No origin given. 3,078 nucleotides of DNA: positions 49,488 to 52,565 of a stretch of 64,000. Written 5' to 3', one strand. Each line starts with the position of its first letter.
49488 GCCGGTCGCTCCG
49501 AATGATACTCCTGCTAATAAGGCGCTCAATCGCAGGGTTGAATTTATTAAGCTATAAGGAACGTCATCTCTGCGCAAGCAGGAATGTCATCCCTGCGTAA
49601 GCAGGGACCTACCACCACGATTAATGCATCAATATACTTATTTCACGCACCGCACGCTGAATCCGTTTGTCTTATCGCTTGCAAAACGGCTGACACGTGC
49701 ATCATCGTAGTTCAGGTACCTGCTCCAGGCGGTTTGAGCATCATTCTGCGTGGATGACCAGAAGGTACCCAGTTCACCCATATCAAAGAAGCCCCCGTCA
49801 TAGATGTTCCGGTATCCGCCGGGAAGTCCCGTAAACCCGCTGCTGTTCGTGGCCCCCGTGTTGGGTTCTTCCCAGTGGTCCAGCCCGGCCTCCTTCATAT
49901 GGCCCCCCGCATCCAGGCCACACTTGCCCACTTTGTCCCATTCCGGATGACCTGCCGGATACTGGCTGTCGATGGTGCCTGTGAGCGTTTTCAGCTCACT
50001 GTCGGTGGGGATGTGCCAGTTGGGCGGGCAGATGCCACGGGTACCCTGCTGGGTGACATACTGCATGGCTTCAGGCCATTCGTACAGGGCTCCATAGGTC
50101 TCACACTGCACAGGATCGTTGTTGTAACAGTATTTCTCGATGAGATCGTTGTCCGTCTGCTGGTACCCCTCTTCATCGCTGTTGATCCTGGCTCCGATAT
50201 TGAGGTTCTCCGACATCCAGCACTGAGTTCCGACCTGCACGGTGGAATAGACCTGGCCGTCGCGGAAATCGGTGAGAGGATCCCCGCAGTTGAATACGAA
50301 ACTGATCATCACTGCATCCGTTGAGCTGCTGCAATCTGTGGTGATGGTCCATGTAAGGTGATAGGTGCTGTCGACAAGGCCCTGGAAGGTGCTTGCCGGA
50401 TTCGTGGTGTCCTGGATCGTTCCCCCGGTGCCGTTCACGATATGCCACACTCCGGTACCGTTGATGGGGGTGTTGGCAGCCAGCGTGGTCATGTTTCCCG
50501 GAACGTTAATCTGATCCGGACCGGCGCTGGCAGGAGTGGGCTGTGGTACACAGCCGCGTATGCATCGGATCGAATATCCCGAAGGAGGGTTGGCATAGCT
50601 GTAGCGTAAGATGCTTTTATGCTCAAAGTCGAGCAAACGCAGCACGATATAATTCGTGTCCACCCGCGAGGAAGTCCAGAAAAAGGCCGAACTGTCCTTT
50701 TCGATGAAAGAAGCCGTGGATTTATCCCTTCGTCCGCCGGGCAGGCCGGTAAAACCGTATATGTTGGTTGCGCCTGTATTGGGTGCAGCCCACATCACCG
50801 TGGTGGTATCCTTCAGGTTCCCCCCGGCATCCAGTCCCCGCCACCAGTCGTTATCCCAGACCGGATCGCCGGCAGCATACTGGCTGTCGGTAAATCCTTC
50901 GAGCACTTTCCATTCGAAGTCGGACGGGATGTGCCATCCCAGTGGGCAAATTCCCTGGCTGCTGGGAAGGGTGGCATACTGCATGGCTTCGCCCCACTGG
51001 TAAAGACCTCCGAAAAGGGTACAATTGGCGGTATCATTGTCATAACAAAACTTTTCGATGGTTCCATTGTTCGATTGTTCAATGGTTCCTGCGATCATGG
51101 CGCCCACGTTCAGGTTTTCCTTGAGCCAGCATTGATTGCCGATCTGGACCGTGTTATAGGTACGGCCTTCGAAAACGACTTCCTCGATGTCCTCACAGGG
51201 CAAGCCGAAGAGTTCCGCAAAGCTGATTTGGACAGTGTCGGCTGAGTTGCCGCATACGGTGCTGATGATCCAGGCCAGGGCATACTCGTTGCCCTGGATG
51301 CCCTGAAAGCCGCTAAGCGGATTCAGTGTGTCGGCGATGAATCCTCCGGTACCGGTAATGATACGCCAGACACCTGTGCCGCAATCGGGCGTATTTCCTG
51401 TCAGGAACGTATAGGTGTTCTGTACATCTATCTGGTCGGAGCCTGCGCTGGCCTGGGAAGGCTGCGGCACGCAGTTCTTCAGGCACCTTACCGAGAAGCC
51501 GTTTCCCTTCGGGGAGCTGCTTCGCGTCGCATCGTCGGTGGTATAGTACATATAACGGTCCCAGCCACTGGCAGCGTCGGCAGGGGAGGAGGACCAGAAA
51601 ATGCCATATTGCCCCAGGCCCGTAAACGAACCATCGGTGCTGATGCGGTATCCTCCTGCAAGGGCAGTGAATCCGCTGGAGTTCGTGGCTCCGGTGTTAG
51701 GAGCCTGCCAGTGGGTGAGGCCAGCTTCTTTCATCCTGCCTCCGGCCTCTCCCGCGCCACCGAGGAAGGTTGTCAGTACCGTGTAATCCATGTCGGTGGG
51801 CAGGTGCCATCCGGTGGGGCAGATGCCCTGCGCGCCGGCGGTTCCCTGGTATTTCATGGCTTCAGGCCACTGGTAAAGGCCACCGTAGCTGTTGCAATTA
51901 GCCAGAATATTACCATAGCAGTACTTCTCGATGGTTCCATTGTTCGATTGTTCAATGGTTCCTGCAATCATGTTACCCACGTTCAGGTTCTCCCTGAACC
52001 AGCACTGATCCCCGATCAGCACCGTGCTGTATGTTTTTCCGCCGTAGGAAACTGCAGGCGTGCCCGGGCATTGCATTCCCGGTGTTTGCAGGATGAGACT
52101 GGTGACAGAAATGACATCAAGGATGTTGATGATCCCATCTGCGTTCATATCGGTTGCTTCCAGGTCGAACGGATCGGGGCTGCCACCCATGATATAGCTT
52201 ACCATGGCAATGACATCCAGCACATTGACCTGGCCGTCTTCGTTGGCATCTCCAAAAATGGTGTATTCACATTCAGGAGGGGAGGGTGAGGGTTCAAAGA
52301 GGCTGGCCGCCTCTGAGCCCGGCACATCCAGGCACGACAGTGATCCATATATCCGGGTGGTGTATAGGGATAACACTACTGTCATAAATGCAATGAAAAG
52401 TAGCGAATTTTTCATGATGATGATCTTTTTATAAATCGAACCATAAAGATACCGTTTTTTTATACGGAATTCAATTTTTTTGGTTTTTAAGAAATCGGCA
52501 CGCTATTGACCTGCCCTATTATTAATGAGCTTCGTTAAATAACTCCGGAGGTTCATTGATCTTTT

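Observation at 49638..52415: N-terminal dockerin on a triple FISUMP-domain secreted protein in a Bacteroidota context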

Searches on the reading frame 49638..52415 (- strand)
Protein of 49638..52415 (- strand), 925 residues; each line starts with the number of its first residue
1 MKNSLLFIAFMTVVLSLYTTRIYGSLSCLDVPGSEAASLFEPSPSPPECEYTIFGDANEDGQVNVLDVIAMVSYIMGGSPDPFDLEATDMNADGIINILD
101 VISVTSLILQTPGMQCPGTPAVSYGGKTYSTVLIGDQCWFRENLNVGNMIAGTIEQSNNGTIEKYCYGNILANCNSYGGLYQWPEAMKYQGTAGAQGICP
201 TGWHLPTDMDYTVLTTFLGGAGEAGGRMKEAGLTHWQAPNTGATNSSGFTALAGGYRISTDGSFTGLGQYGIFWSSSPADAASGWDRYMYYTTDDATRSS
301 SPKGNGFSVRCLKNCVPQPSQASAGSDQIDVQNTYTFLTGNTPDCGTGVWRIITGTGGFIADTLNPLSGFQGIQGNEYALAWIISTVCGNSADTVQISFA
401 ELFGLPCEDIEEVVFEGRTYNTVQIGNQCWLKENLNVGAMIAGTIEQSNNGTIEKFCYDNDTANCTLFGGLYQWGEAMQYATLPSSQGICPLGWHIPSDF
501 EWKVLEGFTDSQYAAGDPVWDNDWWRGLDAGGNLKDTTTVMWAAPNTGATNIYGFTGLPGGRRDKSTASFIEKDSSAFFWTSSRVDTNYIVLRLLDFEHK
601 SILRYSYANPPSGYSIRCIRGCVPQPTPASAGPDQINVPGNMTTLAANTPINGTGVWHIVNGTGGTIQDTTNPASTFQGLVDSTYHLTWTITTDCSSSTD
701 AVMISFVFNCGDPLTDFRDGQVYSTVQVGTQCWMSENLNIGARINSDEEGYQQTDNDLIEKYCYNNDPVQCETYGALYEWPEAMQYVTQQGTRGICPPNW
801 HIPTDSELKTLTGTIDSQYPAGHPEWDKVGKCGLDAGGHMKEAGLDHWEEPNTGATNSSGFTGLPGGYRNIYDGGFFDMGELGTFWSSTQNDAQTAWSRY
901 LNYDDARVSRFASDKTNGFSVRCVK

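Call 3: search_protein_families(library=pfam, proteins=[window:49638-52415:-], max_evalue=1)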
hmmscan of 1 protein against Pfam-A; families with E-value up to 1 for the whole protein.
window:49638-52415:- (925 aa): 4 families
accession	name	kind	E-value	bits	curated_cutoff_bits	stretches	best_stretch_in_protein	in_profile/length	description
PF09603.15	Fib_succ_major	-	4.3e-104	347.1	33.9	3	726-925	1-187/187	Fibrobacter succinogenes major domain (Fib_succ_major)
PF07603.17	Lcl_C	-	5.6e-13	49.7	34.9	2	774-925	18-117/117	Lcl C-terminal domain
PF00404.24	Dockerin_1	-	7.4e-10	39.3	22.9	1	55-105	2-53/57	Dockerin type I domain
PF22352.2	K319L-like_PKD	-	0.015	15.8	27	1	632-704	2-82/84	K319L-like, PKD domain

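Call 4: search_protein_families(library=ncbifam, proteins=[window:49638-52415:-], max_evalue=1)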
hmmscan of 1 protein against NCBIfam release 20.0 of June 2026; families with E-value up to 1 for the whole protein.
window:49638-52415:- (925 aa): 5 families
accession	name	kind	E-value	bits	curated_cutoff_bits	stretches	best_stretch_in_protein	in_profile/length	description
TIGR02145.1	Fib_succ_major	domain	9.6e-110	365.1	41.65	3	714-925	2-175/176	FISUMP domain-containing protein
NF047763.1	LIC_10572_fam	equivalog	0.00025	21.1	200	1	268-313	163-205/205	LIC_10572 family protein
NF045500.1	Omp28_seleno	equivalog_domain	0.0017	17.8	200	1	54-109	321-376/377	Omp28-related selenoprotein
NF007240.0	PRK09677.1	equivalog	0.027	14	243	0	421-437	129-145/192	putative lipopolysaccharide biosynthesis O-acetyl transferase WbbJ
NF041540.1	dockerin_GC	domain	0.14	12.6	29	1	55-102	10-57/67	GC-type dockerin domain-anchored protein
